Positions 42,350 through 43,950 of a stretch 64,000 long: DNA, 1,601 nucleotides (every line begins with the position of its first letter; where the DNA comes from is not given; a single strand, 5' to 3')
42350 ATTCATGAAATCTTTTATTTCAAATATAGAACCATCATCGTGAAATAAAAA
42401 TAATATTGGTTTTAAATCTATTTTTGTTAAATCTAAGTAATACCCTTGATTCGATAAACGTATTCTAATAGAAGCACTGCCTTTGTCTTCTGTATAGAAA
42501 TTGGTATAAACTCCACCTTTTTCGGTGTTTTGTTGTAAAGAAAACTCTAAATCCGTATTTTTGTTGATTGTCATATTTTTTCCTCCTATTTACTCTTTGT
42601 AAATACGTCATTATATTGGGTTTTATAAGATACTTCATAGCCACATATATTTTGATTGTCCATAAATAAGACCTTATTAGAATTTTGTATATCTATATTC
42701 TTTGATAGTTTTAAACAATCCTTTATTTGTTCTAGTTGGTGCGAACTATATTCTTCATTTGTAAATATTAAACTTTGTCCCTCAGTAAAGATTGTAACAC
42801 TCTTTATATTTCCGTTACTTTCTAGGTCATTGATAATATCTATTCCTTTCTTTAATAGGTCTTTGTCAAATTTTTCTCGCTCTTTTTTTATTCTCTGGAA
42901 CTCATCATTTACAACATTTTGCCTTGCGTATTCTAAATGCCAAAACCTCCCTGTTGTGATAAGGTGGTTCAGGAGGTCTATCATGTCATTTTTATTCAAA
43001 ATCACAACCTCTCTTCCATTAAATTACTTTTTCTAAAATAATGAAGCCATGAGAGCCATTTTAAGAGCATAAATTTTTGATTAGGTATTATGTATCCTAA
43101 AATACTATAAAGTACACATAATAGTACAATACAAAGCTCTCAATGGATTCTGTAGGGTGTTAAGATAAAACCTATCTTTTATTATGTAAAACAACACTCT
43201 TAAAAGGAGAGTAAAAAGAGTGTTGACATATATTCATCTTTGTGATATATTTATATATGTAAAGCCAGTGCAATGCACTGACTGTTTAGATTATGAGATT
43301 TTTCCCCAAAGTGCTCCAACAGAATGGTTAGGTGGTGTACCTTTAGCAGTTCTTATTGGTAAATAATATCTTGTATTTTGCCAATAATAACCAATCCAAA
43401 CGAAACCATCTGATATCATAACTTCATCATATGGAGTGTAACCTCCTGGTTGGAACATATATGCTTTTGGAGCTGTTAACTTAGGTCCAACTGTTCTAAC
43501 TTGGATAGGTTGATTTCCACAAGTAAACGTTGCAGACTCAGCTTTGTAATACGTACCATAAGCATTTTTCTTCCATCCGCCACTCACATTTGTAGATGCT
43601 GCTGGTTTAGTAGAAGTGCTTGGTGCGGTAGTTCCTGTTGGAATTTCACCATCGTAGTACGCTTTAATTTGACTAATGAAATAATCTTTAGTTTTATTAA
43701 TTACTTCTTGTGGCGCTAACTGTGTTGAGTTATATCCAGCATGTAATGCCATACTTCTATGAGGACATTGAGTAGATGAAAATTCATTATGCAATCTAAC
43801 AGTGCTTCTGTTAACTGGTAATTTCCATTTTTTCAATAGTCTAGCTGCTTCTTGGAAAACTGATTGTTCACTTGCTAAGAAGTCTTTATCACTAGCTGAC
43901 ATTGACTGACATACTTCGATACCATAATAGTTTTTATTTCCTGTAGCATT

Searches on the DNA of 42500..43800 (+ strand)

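Call 8: search_dna_similar(query=window:42500-43800:+, collection=phages, mode=near, max_rows=30)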
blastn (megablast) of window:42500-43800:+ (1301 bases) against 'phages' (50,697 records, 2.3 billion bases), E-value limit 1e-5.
Records with a match: 2; places in all: 2; records where one place covers at least 80% of the query: 0.
Best place of each record, by identity: 80-90% 1; 60-80% 1.
By first word of the organism name: Staphylococcus 2.
By host as written in the record: Staphylococcus gallinarum 1; Staphylococcus aureus 1.
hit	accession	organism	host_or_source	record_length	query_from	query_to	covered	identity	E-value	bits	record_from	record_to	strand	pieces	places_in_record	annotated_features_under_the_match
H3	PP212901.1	Staphylococcus phage PT1-4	Staphylococcus gallinarum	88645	5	784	60%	86.6%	0e+0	859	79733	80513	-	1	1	hypothetical protein (x3)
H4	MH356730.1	Staphylococcus phage VB-SauS-SA2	Staphylococcus aureus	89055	16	764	58%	79.5%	5e-147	527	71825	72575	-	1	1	hypothetical protein | DUF2479 domain-containing protein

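Call 11: get_annotated_region(hit=H3, flank=2000)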
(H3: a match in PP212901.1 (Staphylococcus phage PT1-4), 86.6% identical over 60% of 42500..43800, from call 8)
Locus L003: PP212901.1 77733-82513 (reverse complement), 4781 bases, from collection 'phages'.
description: Staphylococcus phage PT1-4, complete genome.
organism: Staphylococcus phage PT1-4 (NCBI taxid 3117431)
taxonomy: Viruses; Duplodnaviria; Heunggongvirae; Uroviricota; Caudoviricetes; Sextaecvirus
host: Staphylococcus gallinarum; source: sewage; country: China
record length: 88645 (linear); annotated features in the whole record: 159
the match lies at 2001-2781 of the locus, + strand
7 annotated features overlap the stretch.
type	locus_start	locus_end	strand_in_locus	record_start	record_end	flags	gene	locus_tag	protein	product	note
CDS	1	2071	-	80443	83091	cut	-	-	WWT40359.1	hypothetical protein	rasttk_feature_creation_tool=/opt/patric-common/ runtime/bin/phanotate version Unknown; ...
CDS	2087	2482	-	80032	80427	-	-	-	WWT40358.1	hypothetical protein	rasttk_feature_creation_tool=/opt/patric-common/ runtime/bin/phanotate version Unknown; ...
CDS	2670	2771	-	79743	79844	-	-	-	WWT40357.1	hypothetical protein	rasttk_feature_creation_tool=/opt/patric-common/ runtime/bin/phanotate version Unknown; ...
CDS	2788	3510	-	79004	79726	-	-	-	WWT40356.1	lysin N-acetylmuramoyl-L-alanine amidase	rasttk_feature_creation_tool=/opt/patric-common/ runtime/bin/phanotate version Unknown; ...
CDS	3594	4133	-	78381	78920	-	-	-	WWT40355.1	HNH homing endonuclease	rasttk_feature_creation_tool=/opt/patric-common/ runtime/bin/phanotate version Unknown; ...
CDS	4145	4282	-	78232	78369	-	-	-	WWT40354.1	hypothetical protein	rasttk_feature_creation_tool=/opt/patric-common/ runtime/bin/phanotate version Unknown; ...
CDS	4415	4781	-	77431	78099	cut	-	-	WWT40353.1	lysin N-acetylmuramoyl-L-alanine amidase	rasttk_feature_creation_tool=/opt/patric-common/ runtime/bin/phanotate version Unknown; ...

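Call 12: get_annotated_region(hit=H4, flank=2000)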
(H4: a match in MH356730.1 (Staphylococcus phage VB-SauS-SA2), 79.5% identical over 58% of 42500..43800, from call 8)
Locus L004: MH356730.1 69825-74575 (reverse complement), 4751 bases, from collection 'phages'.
description: Staphylococcus phage VB-SauS-SA2, complete genome.
organism: Staphylococcus phage VB-SauS-SA2 (NCBI taxid 2234082)
taxonomy: Viruses; Duplodnaviria; Heunggongvirae; Uroviricota; Caudoviricetes; Sextaecvirus
host: Staphylococcus aureus; source: -; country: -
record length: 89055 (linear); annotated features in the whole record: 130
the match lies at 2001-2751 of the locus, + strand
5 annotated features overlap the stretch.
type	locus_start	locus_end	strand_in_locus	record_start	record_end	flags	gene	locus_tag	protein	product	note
CDS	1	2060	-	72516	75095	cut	-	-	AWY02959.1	DUF2479 domain-containing protein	-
CDS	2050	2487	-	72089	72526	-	-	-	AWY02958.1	hypothetical protein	-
CDS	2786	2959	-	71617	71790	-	-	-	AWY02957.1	hypothetical protein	-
CDS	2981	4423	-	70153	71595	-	-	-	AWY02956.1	N-acetylmuramoyl-L-alanine amidase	-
CDS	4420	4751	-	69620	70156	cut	-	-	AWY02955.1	holin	-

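Call 20: search_dna_similar(query=window:43025-43200:+, collection=phages, mode=distant, max_rows=40, max_evalue=0.01)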
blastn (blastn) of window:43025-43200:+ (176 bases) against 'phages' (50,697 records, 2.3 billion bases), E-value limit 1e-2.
Records with a match: 2; places in all: 2; records where one place covers at least 80% of the query: 2.
Best place of each record, by identity: 80-90% 2.
By first word of the organism name: Staphylococcus 2.
By host as written in the record: Staphylococcus gallinarum 1; Staphylococcus aureus 1.
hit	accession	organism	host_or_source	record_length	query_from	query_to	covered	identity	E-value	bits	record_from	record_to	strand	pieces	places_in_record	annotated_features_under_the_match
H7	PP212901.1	Staphylococcus phage PT1-4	Staphylococcus gallinarum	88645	4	176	98%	87.9%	1e-54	218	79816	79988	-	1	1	hypothetical protein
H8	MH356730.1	Staphylococcus phage VB-SauS-SA2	Staphylococcus aureus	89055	5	176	98%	84.9%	1e-47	194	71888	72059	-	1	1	none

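Call 26: search_rna_families(source=window, start=42950, end=43350, threshold=evalue, max_evalue=10)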
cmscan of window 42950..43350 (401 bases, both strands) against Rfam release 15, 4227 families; matches with E-value up to 10: 7.
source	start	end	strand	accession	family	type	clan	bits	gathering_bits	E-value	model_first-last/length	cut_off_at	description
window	43184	43233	+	RF03789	MIR5269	Gene; miRNA;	-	17.3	60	2.1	14-67/80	no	MIR5269 microRNA precursor family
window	42964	43010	-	RF00070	SNORD29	Gene; snRNA; snoRNA; CD-box;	CL00051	16.4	48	1.6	1-65/65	no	Small nucleolar RNA SNORD29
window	43165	43253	+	RF00335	snoZ13_snr52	Gene; snRNA; snoRNA; CD-box;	-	15.1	47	7.8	1-101/101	no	Small nucleolar RNA Z13/snr52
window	43001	43055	-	RF04122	mir-1204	Gene; miRNA;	-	13.3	70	9.5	1-67/67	no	mir-1204 microRNA precursor family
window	43160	43286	-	RF02527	SSRC38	Gene; sRNA;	-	13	80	8.4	1-166/166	no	Streptococcus sRNA SSRC38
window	43162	43238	-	RF02515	AfaR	Gene; sRNA;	-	12.8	100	9.6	1-234/234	no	AfaR small RNA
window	43135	43199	+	RF02181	ST7-AS2_1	Gene; lncRNA;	-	11.4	80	8.9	1-72/72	no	ST7 antisense RNA 2 conserved region 1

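Call 70: search_dna_similar(query=window:43025-43300:+, collection=plasmids, mode=distant, max_evalue=1, max_rows=15)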
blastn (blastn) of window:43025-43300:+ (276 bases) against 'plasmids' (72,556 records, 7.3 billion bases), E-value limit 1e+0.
Records with a match: 2; places in all: 2; records where one place covers at least 80% of the query: 0.
Best place of each record, by identity: 80-90% 2.
By first word of the organism name: Fusobacterium 1; Monoglobus 1.
By predicted mobility (MOB-suite, as given by PLSDB): non-mobilizable 2.
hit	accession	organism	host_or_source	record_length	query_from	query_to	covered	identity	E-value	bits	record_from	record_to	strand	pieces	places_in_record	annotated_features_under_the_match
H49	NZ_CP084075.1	Fusobacterium vincentii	-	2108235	188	232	16%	80.0%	8e-1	42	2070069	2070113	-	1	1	none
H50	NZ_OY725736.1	Monoglobus pectinilyticus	-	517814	188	225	14%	84.2%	2e-1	43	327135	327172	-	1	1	none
